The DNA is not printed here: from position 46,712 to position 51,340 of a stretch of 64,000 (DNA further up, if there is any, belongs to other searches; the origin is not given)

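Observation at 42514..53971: Five-gene DISARM-like defence cluster with a hybrid, non-canonical composition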

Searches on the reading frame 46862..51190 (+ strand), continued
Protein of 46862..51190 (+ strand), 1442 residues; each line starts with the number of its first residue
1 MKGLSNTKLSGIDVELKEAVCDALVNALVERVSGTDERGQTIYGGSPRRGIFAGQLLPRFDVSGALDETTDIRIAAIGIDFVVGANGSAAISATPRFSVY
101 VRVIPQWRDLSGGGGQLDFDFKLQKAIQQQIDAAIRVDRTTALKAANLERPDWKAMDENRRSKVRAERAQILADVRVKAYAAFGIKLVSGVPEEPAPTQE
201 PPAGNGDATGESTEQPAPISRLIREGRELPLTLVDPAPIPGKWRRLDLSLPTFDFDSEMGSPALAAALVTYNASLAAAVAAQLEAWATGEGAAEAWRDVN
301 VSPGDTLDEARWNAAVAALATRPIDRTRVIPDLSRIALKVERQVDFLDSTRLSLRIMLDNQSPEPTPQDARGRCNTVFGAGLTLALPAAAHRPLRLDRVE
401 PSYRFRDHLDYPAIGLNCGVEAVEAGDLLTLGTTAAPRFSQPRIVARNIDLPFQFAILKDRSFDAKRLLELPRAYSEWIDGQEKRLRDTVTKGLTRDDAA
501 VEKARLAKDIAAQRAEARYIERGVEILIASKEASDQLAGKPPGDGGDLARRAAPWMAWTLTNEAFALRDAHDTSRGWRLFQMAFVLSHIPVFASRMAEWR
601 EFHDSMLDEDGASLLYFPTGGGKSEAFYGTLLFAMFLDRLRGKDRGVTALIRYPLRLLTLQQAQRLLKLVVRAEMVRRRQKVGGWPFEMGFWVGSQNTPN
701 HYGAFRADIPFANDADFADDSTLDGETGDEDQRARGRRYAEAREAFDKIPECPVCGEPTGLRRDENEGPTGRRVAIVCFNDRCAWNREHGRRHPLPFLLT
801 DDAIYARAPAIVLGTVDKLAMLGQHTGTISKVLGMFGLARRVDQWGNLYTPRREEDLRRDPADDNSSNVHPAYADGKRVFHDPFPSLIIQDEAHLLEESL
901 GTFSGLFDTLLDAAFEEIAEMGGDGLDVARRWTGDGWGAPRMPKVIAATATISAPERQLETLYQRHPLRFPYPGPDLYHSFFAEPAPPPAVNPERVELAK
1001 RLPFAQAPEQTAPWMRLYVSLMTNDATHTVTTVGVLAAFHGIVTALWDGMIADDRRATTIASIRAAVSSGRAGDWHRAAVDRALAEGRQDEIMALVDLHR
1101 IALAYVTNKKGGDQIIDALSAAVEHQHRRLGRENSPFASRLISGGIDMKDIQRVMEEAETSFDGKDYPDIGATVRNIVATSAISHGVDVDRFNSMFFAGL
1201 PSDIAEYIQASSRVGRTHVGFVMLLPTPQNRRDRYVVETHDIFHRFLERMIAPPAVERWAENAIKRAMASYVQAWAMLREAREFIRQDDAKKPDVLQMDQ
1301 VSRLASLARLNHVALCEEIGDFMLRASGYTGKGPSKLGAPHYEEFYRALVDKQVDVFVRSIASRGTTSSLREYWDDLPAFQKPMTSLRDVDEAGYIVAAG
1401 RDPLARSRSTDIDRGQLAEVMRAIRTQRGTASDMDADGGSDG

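Call 51: get_annotated_region(hit=H56, flank=9000)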
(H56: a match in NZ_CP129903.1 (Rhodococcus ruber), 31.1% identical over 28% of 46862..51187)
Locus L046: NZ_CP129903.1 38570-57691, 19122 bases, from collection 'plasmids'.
description: Rhodococcus ruber strain Y14 plasmid unnamed4, complete sequence
organism: Rhodococcus ruber (NCBI taxid 1830)
taxonomy: Bacteria; Actinomycetota; Actinomycetes; Mycobacteriales; Nocardiaceae; Rhodococcus; Rhodococcus ruber
host: -; source: soil,bacterial genome; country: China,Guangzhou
typing (MOB-suite, as given by PLSDB): mobilizable; relaxase MOBF
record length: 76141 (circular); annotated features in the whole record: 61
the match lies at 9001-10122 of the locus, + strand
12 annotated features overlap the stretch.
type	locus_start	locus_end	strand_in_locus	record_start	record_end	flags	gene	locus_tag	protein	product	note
CDS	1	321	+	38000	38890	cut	-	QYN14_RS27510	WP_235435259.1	HIT family protein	-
CDS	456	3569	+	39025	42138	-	drmD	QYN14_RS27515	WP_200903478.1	DISARM system SNF2-like helicase DrmD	-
CDS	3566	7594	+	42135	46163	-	-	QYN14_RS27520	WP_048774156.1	DNA methyltransferase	-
CDS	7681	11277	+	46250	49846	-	drmA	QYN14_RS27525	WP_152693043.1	DISARM system helicase DrmA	-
CDS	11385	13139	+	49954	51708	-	-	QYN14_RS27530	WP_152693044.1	DUF1998 domain-containing protein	-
CDS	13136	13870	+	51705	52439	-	drmC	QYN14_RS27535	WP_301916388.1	DISARM system phospholipase D-like protein DrmC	-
CDS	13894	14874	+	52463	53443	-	-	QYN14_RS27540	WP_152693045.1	hypothetical protein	-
CDS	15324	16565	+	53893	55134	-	-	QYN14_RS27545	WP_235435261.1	GreA/GreB family elongation factor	GO:0032784 - regulation of DNA-templated transcription elongation [Evidence IEA]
CDS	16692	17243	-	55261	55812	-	-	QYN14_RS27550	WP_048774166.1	PIN domain-containing protein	-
CDS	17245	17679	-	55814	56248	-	-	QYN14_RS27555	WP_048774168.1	helix-turn-helix domain-containing protein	-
CDS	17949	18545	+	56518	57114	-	-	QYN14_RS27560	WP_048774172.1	recombinase family protein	GO:0006310 - DNA recombination [Evidence IEA]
CDS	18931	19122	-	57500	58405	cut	-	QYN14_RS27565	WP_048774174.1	DUF2971 domain-containing protein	-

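Call 52: get_annotated_region(hit=H4, flank=9000)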
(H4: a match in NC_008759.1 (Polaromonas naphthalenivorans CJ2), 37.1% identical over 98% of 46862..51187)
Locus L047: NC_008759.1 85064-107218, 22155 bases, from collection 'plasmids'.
description: Polaromonas naphthalenivorans CJ2 plasmid pPNAP03, complete sequence
organism: Polaromonas naphthalenivorans CJ2 (NCBI taxid 365044)
taxonomy: Bacteria; Pseudomonadota; Betaproteobacteria; Burkholderiales; Comamonadaceae; Polaromonas; Polaromonas naphthalenivorans; Polaromonas naphthalenivorans CJ2
host: -; source: -; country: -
typing (MOB-suite, as given by PLSDB): non-mobilizable; replicon rep_cluster_29
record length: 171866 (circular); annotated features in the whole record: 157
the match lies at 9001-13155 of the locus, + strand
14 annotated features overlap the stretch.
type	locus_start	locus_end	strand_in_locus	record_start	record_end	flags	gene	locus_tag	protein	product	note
CDS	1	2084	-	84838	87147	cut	-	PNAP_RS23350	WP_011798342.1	AAA family ATPase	-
CDS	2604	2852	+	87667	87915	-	-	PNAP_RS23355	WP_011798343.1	cold shock domain-containing protein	-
CDS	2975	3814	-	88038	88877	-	-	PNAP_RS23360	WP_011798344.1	NYN domain-containing protein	-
CDS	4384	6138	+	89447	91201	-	-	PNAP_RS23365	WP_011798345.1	N-6 DNA methylase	GO:0006306 - DNA methylation [Evidence IEA]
CDS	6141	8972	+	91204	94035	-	-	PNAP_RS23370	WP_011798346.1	hypothetical protein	-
CDS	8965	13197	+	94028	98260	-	-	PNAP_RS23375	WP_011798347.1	DEAD/DEAH box helicase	-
CDS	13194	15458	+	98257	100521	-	-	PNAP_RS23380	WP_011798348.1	hypothetical protein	-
CDS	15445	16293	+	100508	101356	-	-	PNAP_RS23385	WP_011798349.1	phospholipase D-like domain-containing protein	-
CDS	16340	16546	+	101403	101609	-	-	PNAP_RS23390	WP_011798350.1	hypothetical protein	-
CDS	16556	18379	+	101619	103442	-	-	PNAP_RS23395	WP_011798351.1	class I SAM-dependent DNA methyltransferase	-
CDS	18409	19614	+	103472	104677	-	-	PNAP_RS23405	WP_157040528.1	restriction endonuclease subunit S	-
CDS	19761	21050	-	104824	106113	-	-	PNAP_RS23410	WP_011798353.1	type II toxin-antitoxin system HipA family toxin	-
CDS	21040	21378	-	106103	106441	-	-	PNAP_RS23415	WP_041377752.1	helix-turn-helix domain-containing protein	-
CDS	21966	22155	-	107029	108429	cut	-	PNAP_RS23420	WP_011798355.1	DUF6035 family protein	-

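Call 53: get_annotated_region(hit=H48, flank=9000)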
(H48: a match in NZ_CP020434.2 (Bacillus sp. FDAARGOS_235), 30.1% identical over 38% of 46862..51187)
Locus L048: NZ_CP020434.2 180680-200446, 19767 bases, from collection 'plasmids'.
description: Bacillus sp. FDAARGOS_235 plasmid 1, complete sequence
organism: Bacillus sp. FDAARGOS_235 (NCBI taxid 1839798)
taxonomy: Bacteria; Bacillota; Bacilli; Bacillales; Bacillaceae; Bacillus; Bacillus sp. FDAARGOS 235
host: -; source: Homo sapiens,blood; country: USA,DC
typing (MOB-suite, as given by PLSDB): conjugative; replicon rep_cluster_1869; relaxase MOBP; mating-pair formation MPF_T
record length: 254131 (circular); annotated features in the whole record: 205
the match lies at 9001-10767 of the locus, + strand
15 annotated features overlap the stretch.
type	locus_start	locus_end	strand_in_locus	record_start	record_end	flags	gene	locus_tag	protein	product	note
CDS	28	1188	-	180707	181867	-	-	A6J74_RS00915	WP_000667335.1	site-specific integrase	GO:0015074 - DNA integration [Evidence IEA]; GO:0006310 - DNA recombination [Evidence IEA]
CDS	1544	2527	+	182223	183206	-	-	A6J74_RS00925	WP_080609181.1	DNA-binding protein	-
CDS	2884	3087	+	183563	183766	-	-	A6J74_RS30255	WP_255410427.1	hypothetical protein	-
CDS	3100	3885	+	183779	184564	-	-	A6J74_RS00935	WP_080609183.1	hypothetical protein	-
CDS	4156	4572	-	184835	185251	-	-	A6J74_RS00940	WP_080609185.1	very short patch repair endonuclease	-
CDS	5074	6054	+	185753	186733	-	-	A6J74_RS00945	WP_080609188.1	hypothetical protein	-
CDS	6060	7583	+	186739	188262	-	-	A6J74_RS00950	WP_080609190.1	hypothetical protein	-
CDS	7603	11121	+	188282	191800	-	-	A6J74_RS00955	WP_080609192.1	helicase-related protein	-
CDS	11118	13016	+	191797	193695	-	-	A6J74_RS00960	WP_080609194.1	DUF1998 domain-containing protein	-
CDS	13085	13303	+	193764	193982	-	-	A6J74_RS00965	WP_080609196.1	hypothetical protein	-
CDS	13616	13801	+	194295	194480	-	-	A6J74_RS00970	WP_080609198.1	Bsp6I family type II restriction endonuclease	-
CDS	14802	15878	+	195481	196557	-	xerS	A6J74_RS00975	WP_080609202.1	tyrosine recombinase XerS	GO:0015074 - DNA integration [Evidence IEA]; GO:0006310 - DNA recombination [Evidence IEA]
CDS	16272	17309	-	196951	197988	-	-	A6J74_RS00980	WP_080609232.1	serine hydrolase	-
CDS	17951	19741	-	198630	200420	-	-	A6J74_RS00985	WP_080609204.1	hybrid sensor histidine kinase/response regulator transcription factor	-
CDS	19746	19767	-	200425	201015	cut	-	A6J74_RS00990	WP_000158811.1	sensor domain-containing protein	-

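Call 54: get_annotated_region(hit=H44, flank=9000)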
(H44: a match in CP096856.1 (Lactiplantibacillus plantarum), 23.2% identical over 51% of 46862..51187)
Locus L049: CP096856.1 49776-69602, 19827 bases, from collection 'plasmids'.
description: Lactiplantibacillus plantarum strain B3 plasmid unnamed1, complete sequence
organism: Lactiplantibacillus plantarum (NCBI taxid 1590)
taxonomy: Bacteria; Bacillota; Bacilli; Lactobacillales; Lactobacillaceae; Lactiplantibacillus; Lactiplantibacillus plantarum
host: -; source: pure culture,blueberry; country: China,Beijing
typing (MOB-suite, as given by PLSDB): mobilizable; replicon rep_cluster_731; relaxase MOBQ
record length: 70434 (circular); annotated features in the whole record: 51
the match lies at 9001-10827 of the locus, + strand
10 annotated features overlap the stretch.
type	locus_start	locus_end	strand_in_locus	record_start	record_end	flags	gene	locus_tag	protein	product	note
CDS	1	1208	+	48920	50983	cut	-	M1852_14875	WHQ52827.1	MobA/MobL family protein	-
CDS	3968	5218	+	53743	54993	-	-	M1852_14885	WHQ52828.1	DNA cytosine methyltransferase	-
CDS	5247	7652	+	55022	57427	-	-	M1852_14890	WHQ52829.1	hypothetical protein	-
CDS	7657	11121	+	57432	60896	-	-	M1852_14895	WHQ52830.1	DNA helicase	-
CDS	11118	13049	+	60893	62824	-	-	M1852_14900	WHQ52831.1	DUF1998 domain-containing protein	-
CDS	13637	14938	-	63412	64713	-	-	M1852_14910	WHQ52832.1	Y-family DNA polymerase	-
CDS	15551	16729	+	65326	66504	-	-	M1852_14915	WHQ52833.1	FRG domain-containing protein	-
CDS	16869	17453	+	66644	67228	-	-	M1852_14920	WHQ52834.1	recombinase family protein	-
CDS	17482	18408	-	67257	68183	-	-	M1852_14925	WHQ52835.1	IS30 family transposase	-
CDS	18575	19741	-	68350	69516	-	-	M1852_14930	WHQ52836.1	MFS transporter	-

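Call 55: search_protein_families(library=padloc, proteins=[L049:5247-7652:+, L048:6060-7583:+, L048:5074-6054:+, L047:6141-8972:+, L047:4384-6138:+, L047:13194-15458:+, L044:4274-8200:+, L044:1080-4277:+], max_evalue=0.001)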
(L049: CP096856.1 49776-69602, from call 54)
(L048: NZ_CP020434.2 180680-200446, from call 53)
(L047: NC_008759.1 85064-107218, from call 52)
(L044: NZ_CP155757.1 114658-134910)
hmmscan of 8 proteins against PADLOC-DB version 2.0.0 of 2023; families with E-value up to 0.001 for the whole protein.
L049:5247-7652:+ (801 aa): 0 families

L048:6060-7583:+ (507 aa): 0 families

L048:5074-6054:+ (326 aa): 1 family
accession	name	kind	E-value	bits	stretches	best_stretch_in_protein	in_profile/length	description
PDLC01159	CARF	-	0.00013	19.1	0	197-255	73-131/456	"CARF, 2 TMs, fused to lon-like S16 protease"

L047:6141-8972:+ (943 aa): 0 families

L047:4384-6138:+ (584 aa): 34 families (the best 25 are shown)
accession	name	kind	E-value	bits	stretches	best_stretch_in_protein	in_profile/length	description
PDLC03338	MTase_II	-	1.1e-123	412.2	1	71-569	101-595/604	Type II methyltransferase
PDLC03227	MTase_II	-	1.8e-25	87.8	1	173-556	88-464/494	Type II methyltransferase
PDLC03335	MTase_II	-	6.4e-19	66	1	84-322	64-300/607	Type II methyltransferase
PDLC03348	MTase_II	-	6.1e-18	62.7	1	87-311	208-440/727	Type II methyltransferase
PDLC03313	MTase_II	-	5.4e-13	46.3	1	86-308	9-235/563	Type II methyltransferase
PDLC03226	MTase_II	-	9.1e-12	42.4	1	96-315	13-225/579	Type II methyltransferase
PDLC04134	mad2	-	1.2e-11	42.1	1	83-293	254-413/492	mads_2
PDLC03026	MTase_I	-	9.7e-10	36.2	1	100-281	143-311/487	Type I methyltransferase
PDLC03021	MTase_I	-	9.8e-10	35.8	1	102-295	166-347/491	Type I methyltransferase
PDLC03237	MTase_II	-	2.5e-09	33.6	1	237-325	266-356/1036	Type II methyltransferase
PDLC02521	PglX|PglXI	-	3.1e-09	33.4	1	221-307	483-569/1174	PglX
PDLC03612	REase_MTase_IIG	-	5.2e-09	32.8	1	216-322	803-910/1247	Type IIG restriction enzyme-methyltransferase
PDLC03250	MTase_II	-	1.9e-08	31.5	1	218-353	339-471/775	Type II methyltransferase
PDLC03356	MTase_II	-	3.1e-08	30.9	1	83-296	94-278/545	Type II methyltransferase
PDLC03600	REase_MTase_IIG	-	5.3e-08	29.2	1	221-318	498-593/1205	Type IIG restriction enzyme-methyltransferase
PDLC02523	PglX|PglXI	-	7.9e-06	21.9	1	220-324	562-661/1428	PglX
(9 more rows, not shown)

L047:13194-15458:+ (754 aa): 4 families
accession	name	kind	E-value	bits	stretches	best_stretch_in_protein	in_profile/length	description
PDLC02582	DrmB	-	6.7e-13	46.1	1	530-727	440-635/649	DrmB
PDLC02583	DrmB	-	2.3e-09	34.9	1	611-725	476-602/606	DrmB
PDLC02584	DrmB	-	1.9e-06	25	1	611-724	305-430/445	DrmB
PDLC02579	DrmB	-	0.00015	18.8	1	612-724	175-301/314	DrmB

L044:4274-8200:+ (1308 aa): 34 families (the best 25 are shown)
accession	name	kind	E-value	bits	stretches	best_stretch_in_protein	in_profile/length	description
PDLC02643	DrmMI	-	0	1103.4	1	10-1305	11-1316/1347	DrmMI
PDLC02640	DrmMI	-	4.4e-198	658.3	3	10-528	11-535/1015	DrmMI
PDLC02638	DrmMI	-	1.2e-191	637.2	1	59-868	76-934/935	DrmMI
PDLC02639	DrmMI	-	3.9e-183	608.8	2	280-756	1-485/803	DrmMI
PDLC02644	DrmMI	-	1.1e-146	488.3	1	513-1303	50-868/988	DrmMI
PDLC03618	REase_MTase_IIG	-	1.1e-146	488.1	2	73-1028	91-1077/1429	Type IIG restriction enzyme-methyltransferase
PDLC02646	DrmMI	-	8.9e-113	376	2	787-1301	264-747/792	DrmMI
PDLC02645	DrmMI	-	6.3e-84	280.6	1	73-670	91-717/772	DrmMI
PDLC03627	REase_MTase_IIG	-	9e-63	210.4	2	1062-1306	796-1029/1136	Type IIG restriction enzyme-methyltransferase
PDLC03599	REase_MTase_IIG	-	7e-59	197.6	2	799-1255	463-909/959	Type IIG restriction enzyme-methyltransferase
PDLC03622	REase_MTase_IIG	-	7.3e-32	107.7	4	222-352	75-201/1524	Type IIG restriction enzyme-methyltransferase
PDLC02642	DrmMI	-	8.3e-32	108.3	1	175-444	178-451/594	DrmMI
PDLC03598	REase_MTase_IIG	-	1.5e-29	100.6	2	807-1260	482-893/912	Type IIG restriction enzyme-methyltransferase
PDLC03611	REase_MTase_IIG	-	2.7e-26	89.3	1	520-666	509-654/1532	Type IIG restriction enzyme-methyltransferase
PDLC02626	DrmD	-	1.7e-24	84.7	1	1144-1303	9-165/276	DrmD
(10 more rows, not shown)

L044:1080-4277:+ (1065 aa): 36 families (the best 25 are shown)
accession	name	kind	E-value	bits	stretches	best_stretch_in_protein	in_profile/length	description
PDLC02621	DrmD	-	2.2e-279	928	1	13-1064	9-1035/1040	DrmD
PDLC02572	DrmA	-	4.4e-153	509.6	1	16-1063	13-1034/1043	DrmA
PDLC02632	DrmD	-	4e-136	453.2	1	15-637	14-637/662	DrmD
PDLC02633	DrmD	-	3.5e-135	450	1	17-754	12-754/839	DrmD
PDLC02624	DrmD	-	1.6e-90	302.5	1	155-769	2-603/652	DrmD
PDLC02622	DrmD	-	1.9e-90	301.8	1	15-335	14-344/422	DrmD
PDLC02618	DrmD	-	3.7e-80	267.2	1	19-262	6-254/273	DrmD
PDLC02504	BrxHI|BrxHII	-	8.8e-62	207.3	1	114-671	106-627/971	BrxHII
PDLC00659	HmaA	-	4.2e-56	188.5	1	133-690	119-668/1176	SNF2 helicase / DEAD-box helicase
PDLC02500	BrxHI|BrxHII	-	2.1e-55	186.8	1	97-662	70-610/933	BrxHI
PDLC02625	DrmD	-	2.2e-43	146.9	1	299-949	66-659/792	DrmD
PDLC02620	DrmD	-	7.3e-43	144.7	1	128-676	111-630/1060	DrmD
PDLC02623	DrmD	-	3.4e-41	139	2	518-671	528-671/1040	DrmD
PDLC02840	DpdE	-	8.5e-39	131.6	3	111-191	153-234/1091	DpdE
PDLC02853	DpdE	-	8.8e-37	124.6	2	19-309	7-286/985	DpdE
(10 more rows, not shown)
